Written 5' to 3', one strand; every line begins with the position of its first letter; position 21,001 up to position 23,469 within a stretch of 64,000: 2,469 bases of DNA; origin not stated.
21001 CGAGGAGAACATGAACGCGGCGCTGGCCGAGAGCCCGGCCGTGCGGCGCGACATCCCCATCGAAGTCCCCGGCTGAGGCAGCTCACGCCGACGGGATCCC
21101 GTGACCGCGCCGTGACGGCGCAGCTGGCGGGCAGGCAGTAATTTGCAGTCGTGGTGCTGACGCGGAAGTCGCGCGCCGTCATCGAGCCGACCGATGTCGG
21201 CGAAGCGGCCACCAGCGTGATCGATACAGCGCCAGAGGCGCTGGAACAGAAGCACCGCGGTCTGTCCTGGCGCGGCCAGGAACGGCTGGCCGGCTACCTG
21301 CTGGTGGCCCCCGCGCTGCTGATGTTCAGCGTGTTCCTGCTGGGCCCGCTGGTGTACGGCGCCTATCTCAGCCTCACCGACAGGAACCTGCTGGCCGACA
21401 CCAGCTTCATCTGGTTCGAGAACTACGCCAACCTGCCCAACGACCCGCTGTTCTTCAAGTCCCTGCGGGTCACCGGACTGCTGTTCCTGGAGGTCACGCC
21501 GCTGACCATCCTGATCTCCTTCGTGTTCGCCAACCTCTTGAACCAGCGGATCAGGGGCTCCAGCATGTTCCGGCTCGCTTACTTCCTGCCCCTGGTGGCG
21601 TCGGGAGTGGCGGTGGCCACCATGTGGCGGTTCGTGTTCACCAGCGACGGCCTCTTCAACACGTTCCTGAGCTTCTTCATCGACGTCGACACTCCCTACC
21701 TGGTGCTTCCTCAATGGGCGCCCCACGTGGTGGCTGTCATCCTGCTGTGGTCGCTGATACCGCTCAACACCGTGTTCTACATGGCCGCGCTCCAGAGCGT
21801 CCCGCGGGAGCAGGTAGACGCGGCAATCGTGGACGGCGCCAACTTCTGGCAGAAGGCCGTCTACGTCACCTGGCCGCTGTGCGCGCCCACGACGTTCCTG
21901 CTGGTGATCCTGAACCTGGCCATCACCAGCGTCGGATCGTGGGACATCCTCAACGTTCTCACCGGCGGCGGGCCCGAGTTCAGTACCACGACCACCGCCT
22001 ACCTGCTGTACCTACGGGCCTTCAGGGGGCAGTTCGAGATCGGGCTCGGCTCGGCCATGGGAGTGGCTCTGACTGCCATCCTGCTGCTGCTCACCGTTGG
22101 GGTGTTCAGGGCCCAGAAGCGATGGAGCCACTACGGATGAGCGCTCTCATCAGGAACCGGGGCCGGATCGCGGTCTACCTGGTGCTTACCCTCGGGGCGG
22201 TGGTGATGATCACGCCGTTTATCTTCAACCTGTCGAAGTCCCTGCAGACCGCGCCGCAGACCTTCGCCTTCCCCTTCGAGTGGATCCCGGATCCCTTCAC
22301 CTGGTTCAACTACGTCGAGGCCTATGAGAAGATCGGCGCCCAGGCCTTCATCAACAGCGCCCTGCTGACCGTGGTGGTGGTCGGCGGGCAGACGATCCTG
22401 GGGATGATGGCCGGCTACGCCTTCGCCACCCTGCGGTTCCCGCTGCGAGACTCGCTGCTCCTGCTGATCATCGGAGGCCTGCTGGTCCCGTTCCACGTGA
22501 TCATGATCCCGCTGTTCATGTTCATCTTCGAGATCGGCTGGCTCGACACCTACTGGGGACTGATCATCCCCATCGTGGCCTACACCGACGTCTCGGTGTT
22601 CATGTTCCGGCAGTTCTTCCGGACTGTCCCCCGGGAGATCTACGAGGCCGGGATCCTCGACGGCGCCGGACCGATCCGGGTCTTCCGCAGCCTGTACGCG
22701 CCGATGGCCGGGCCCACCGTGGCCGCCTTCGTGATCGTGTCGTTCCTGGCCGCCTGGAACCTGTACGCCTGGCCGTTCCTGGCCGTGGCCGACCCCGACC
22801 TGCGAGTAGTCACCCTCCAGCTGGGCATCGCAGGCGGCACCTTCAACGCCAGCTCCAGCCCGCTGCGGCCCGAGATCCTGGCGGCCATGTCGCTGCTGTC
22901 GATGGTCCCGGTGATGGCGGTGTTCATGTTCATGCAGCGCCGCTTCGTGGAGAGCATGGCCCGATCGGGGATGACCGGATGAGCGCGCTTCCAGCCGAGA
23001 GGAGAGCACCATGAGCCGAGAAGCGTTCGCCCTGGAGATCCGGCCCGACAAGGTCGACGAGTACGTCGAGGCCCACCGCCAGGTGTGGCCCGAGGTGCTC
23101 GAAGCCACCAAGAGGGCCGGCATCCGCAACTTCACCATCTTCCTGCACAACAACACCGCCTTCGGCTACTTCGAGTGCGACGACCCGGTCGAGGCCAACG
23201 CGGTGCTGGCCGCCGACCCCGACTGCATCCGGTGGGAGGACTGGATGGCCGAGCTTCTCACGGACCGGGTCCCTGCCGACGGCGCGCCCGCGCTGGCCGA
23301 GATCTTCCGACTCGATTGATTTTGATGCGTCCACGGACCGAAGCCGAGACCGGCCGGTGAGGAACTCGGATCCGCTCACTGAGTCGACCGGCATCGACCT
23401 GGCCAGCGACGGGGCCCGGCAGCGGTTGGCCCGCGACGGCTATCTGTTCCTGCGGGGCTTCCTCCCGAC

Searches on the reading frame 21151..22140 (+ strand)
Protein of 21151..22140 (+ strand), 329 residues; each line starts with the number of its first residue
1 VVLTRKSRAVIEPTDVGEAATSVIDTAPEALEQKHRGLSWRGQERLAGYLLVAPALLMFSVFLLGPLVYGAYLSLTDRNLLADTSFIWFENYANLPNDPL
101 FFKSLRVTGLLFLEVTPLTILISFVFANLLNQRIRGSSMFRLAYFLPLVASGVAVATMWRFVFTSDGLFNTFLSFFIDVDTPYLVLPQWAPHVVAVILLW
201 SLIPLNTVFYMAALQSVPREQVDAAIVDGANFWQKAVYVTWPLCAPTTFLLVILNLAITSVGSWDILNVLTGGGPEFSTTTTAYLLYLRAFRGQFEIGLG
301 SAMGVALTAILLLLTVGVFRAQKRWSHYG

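Call 4: search_protein_families(library=pfam, proteins=[window:21151-22140:+], max_evalue=0.01)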
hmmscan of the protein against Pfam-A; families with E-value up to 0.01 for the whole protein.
window:21151-22140:+ (329 aa): 1 family
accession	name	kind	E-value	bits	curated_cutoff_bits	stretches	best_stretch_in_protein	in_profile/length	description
PF00528.27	BPD_transp_1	-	6.7e-09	36.2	26.4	1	121-322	3-175/184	Binding-protein-dependent transport system inner membrane component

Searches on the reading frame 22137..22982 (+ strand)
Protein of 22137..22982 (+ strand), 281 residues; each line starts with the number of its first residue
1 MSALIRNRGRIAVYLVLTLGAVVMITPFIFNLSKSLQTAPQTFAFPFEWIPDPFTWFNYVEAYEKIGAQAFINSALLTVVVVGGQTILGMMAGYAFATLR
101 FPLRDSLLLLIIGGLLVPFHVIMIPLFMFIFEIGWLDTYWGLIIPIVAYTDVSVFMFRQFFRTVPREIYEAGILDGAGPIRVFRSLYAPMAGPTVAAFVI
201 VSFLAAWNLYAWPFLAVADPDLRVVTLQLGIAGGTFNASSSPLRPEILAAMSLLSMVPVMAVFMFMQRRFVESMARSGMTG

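Call 49: search_protein_families(library=pfam, proteins=[window:22137-22982:+], max_evalue=0.001)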
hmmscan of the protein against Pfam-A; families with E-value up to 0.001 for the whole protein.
window:22137-22982:+ (281 aa): 1 family
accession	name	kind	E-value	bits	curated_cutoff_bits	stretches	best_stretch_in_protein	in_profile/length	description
PF00528.27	BPD_transp_1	-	6.1e-16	59.1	26.4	1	86-274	2-182/184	Binding-protein-dependent transport system inner membrane component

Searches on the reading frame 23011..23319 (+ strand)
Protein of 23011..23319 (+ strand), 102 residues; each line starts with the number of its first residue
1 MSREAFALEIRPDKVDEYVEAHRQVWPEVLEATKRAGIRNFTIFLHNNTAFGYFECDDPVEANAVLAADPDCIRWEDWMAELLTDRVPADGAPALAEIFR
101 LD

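Call 4: search_protein_families(library=pfam, proteins=[window:23011-23319:+], max_evalue=0.01)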
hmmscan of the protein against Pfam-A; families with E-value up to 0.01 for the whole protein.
window:23011-23319:+ (102 aa): 1 family
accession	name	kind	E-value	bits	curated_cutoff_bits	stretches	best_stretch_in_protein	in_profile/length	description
PF05336.19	rhaM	-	6e-23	81.5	23.4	1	3-100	1-104/105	L-rhamnose mutarotase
